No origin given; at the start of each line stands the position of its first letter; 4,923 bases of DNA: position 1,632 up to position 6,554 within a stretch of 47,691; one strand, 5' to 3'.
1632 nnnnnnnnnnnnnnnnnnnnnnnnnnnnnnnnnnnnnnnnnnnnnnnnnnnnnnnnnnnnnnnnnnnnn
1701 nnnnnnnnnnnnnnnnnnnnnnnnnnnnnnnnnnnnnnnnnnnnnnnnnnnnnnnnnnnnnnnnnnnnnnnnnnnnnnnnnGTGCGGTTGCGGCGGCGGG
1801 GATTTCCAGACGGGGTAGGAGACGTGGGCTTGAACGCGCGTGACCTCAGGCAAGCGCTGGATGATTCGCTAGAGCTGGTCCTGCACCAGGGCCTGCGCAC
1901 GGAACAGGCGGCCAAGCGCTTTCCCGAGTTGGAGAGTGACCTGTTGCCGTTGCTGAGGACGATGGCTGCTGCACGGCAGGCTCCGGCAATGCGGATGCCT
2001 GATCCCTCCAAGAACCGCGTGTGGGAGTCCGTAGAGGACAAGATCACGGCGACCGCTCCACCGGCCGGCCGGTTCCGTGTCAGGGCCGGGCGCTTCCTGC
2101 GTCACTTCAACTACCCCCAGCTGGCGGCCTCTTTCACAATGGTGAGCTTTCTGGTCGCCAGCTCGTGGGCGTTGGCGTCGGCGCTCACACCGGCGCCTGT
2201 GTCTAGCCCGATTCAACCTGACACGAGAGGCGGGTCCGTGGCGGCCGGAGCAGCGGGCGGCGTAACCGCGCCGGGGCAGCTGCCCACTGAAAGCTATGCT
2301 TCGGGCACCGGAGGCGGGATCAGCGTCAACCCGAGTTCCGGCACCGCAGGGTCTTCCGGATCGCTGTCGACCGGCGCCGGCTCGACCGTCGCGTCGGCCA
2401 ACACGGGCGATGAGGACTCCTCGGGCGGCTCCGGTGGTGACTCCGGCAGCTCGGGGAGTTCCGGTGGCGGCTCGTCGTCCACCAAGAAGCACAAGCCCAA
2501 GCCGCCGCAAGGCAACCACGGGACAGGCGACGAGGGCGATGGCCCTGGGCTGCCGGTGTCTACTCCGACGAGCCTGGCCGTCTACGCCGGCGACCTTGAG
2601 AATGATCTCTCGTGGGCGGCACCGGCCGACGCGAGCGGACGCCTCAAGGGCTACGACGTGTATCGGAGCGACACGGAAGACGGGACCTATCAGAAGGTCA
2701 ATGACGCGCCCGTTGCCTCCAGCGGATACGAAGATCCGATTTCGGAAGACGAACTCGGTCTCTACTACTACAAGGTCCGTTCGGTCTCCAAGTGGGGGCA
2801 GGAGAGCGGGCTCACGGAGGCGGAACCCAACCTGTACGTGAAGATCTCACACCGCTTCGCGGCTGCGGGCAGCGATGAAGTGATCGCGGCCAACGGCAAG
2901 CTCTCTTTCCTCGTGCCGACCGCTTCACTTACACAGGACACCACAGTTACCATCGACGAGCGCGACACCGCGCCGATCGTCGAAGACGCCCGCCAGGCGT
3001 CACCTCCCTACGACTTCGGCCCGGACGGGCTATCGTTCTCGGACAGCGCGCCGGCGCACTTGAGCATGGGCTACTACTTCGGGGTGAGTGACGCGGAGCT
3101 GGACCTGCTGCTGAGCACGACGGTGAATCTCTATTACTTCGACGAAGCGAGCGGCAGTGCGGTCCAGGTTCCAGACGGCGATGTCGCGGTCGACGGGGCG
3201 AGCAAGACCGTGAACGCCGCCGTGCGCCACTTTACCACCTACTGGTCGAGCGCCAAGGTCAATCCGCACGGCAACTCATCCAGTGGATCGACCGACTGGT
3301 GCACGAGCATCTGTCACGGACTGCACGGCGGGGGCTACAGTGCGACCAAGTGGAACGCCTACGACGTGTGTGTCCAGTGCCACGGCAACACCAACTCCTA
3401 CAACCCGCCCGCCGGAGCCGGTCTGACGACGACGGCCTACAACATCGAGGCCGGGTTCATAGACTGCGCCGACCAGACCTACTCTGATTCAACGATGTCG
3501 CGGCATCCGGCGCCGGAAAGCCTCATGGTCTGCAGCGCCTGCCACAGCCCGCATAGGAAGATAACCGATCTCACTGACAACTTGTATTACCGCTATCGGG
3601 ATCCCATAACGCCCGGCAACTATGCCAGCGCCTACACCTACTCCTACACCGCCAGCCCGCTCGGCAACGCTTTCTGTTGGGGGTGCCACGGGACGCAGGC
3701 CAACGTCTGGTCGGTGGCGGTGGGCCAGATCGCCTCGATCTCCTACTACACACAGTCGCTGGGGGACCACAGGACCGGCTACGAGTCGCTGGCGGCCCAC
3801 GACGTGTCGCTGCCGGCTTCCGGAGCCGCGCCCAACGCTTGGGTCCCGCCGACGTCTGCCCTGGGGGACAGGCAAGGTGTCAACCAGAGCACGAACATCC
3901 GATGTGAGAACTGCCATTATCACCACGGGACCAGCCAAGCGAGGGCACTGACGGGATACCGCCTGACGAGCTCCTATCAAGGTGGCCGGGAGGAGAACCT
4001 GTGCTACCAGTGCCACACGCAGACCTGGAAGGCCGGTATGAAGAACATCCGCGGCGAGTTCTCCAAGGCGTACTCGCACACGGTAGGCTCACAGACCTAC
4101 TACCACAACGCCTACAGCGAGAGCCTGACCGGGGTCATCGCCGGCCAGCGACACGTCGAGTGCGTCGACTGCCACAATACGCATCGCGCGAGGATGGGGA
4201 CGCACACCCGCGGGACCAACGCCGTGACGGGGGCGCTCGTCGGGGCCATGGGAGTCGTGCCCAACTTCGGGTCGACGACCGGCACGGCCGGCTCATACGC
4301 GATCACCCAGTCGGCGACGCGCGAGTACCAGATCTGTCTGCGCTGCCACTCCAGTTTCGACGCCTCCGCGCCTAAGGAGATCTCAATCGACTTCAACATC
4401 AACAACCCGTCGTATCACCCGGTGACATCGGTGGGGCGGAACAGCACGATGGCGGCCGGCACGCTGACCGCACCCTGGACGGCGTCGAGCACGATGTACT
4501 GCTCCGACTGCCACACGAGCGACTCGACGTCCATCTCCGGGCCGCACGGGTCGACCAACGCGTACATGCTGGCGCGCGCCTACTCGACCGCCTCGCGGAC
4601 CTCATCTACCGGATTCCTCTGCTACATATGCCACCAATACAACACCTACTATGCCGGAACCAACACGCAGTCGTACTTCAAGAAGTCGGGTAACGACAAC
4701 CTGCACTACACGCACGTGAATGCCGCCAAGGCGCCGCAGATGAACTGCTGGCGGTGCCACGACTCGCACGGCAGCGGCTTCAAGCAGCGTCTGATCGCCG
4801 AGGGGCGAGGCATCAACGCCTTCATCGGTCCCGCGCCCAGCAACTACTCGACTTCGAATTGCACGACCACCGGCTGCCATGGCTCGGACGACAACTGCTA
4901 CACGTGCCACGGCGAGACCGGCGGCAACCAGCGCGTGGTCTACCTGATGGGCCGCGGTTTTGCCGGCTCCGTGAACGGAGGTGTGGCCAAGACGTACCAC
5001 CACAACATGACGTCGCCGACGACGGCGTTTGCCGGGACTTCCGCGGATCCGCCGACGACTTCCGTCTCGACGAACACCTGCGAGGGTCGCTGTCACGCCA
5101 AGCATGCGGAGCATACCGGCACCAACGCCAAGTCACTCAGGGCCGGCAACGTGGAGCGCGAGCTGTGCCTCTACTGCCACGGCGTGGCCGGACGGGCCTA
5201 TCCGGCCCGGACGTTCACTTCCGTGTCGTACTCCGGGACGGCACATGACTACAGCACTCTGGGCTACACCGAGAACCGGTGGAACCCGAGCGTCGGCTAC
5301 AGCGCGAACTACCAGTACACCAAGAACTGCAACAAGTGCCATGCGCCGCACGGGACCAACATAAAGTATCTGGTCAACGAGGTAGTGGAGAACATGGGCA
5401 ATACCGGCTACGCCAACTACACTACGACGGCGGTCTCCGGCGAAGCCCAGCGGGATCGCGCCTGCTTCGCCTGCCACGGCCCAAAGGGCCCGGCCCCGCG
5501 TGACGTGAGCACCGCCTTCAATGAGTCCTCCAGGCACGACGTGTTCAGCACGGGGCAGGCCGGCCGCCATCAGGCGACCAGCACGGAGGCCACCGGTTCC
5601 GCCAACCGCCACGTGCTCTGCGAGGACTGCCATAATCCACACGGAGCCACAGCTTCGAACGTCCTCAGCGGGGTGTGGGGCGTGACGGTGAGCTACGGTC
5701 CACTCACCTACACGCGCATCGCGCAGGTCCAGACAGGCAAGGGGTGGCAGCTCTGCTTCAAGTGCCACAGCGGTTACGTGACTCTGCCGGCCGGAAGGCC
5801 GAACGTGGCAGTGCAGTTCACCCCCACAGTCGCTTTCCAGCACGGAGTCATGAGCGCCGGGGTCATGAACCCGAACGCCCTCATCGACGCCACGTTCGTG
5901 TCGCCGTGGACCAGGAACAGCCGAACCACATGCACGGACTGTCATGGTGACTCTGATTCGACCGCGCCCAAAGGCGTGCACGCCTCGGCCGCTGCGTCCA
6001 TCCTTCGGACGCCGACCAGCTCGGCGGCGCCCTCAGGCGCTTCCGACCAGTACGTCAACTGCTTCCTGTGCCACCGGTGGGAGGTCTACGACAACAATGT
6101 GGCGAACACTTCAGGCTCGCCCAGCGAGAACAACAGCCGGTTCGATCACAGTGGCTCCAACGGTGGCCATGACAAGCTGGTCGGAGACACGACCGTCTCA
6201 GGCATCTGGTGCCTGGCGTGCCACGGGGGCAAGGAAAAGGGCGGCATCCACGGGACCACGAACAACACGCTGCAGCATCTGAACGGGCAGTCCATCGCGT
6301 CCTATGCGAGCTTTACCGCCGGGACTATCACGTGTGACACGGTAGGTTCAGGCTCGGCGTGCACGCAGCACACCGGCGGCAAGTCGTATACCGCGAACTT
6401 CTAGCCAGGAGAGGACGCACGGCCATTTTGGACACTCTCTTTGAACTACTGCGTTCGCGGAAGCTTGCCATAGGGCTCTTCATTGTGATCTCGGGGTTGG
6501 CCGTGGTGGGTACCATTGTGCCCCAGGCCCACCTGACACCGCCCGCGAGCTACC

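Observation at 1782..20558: Candidate monoderm electron-conduit locus built around two giant multihaem cytochromes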

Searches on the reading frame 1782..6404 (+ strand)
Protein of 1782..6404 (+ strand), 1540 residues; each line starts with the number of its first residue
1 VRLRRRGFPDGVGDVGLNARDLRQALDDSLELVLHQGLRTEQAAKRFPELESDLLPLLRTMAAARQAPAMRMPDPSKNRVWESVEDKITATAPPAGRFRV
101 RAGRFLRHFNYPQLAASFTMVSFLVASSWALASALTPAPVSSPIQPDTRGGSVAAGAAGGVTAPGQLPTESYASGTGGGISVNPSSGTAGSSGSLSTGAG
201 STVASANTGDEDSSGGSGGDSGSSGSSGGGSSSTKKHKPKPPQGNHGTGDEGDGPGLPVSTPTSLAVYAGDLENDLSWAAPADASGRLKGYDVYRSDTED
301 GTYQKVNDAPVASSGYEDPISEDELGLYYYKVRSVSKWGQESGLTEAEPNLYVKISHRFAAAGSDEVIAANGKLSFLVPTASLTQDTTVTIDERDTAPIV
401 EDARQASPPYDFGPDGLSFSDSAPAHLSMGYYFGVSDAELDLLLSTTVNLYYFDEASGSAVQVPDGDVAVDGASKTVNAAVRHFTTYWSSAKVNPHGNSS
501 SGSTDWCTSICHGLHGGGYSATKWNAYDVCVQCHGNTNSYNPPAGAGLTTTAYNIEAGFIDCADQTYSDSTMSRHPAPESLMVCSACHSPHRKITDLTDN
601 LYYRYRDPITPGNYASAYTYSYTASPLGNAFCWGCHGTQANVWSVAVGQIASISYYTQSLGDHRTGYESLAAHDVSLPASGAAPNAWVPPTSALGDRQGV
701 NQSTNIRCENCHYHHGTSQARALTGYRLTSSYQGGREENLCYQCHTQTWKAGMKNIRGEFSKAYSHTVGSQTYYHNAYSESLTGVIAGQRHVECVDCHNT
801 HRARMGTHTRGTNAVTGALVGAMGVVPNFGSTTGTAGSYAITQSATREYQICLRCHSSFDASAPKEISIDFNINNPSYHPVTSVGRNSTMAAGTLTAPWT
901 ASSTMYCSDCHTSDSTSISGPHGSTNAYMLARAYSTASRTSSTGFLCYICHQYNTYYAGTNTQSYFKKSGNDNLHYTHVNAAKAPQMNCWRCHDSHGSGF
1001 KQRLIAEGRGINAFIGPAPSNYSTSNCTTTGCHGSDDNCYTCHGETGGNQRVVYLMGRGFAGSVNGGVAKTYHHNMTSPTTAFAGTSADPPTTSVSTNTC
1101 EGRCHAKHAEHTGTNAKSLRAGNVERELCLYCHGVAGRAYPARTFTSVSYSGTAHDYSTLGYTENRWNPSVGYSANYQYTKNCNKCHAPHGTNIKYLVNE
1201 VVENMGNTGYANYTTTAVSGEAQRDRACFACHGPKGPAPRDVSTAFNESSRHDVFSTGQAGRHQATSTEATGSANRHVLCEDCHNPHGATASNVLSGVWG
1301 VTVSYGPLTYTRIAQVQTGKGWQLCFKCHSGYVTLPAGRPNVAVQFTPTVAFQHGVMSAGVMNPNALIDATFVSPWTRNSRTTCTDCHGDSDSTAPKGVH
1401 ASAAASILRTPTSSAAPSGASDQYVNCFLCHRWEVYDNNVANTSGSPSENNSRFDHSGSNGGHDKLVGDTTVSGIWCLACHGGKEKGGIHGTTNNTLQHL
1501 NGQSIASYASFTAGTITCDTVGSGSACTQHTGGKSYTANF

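Call 4: search_protein_families(library=pfam, proteins=[window:1782-6404:+], max_evalue=0.01)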
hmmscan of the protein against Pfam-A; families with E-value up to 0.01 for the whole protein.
window:1782-6404:+ (1540 aa): 3 families
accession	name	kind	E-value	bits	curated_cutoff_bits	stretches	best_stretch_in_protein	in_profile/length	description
PF09699.15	Paired_CXXCH_1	-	2e-27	95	20.6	3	707-747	8-38/41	Doubled CXXCH motif (Paired_CXXCH_1)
PF14537.11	Cytochrom_c3_2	-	1.7e-10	41.7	25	1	903-997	5-68/79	Cytochrome c3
PF14522.11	Cytochrome_C7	-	8.6e-10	38.7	24.8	0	1179-1285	12-67/67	Cytochrome c7 and related cytochrome c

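Call 7: search_protein_families(library=ncbifam, proteins=[window:1782-6404:+], max_evalue=0.01)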
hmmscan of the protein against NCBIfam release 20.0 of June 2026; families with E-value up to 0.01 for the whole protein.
window:1782-6404:+ (1540 aa): 2 families
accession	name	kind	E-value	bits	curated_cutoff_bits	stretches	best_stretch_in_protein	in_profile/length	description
TIGR01905.1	paired_CXXCH_1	subfamily_domain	4.6e-17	61.7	25.2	1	707-748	8-39/41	doubled CXXCH domain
TIGR03508.1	decahem_SO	subfamily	6.9e-11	42.1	192.2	1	1180-1232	189-248/258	DmsE family decaheme c-type cytochrome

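Call 21: find_homologous_proteins(query=window:1782-6404:+, max_evalue=0.00001)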
Query window:1782-6404:+ (1540 aa): 2 proteins with E <= 0.00001 among 8000 candidates.
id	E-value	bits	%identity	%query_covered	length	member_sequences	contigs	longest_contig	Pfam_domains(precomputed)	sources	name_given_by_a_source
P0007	0.0e+0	3540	100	99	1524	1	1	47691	PF09699.16,PF14537.12,PF14522.12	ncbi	-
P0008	5.0e-23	99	34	14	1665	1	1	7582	PF21722.5,PF09699.16,PF14537.12,PF14522.12,PF22113.2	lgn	-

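Call 37: search_solved_structures(query=P0007, max_evalue=0.01)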
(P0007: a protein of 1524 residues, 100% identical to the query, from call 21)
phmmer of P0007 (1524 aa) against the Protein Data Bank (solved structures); distinct sequences matched with E-value up to 0.01: 1.
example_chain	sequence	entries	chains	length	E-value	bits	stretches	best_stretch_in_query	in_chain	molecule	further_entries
3ubr_A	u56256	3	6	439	0.0095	16.9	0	681-739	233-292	Cytochrome c-552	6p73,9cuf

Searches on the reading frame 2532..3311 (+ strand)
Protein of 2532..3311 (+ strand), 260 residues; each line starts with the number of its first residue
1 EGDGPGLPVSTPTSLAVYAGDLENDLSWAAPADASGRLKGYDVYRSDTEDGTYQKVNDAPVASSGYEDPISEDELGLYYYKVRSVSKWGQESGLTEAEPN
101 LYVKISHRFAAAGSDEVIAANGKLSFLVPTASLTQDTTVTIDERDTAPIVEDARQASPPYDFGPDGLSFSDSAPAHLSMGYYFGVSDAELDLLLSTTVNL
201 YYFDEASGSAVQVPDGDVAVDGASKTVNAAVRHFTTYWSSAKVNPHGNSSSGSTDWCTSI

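Call 49: search_protein_families(library=pfam, max_evalue=1, proteins=[window:2532-3311:+])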
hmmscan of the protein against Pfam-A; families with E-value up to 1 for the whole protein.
seq(260 aa): 2 families
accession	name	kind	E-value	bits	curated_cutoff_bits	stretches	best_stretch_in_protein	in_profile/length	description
PF21200.3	Glyco_hydro_39_C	-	0.14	12.9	27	1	34-92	23-79/89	Alpha-L-iduronidase C-terminal domain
PF00791.26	ZU5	-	0.22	12.3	21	1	112-192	8-91/97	ZU5 domain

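Call 67: predict_structure(protein=window:2532-3311:+)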
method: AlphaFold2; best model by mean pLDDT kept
length: 260 residues; sequences in the alignment: 1
mean_pLDDT: 34.8   pTM: 0.29
mean pLDDT of the five models: 34.8, 29.9, 29.4, 29.2, 26.2
residues with pLDDT >= 90: 0; 70-90: 0; 50-70: 5; < 50: 255
segments of 3 or more residues with pLDDT < 50: 1-211, 220-260
pLDDT, mean of each block of 10 residues (from residue 1): 28 27 29 39 39 41 31 29 31 36 35 30 35 33 31 35 37 35 40 42 45 49 41 32 30 26
secondary structure, 60 per line:
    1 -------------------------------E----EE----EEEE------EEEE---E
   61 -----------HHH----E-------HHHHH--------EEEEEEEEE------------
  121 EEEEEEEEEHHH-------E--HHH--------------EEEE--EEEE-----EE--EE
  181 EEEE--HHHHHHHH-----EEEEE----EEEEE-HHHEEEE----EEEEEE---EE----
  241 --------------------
elements in order: E43-46 E53-56 H87-91 E100-108 E121-129 E160-163 E166-169 E179-184 H187-194 E200-204 E209-213 E218-221 E226-231

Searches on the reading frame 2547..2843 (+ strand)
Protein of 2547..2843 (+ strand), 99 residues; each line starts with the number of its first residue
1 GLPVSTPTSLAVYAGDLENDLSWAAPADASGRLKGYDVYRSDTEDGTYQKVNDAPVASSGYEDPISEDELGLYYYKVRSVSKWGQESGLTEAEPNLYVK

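Call 100: search_protein_families(library=pfam, max_evalue=1, proteins=[window:2547-2843:+])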
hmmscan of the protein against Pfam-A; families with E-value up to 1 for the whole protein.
seq(99 aa): 2 families
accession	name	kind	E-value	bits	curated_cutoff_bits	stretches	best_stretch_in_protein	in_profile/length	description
PF00041.27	fn3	-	0.021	15.5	25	1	20-52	17-44/84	Fibronectin type III domain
PF21200.3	Glyco_hydro_39_C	-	0.022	15.5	27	1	29-88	23-80/89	Alpha-L-iduronidase C-terminal domain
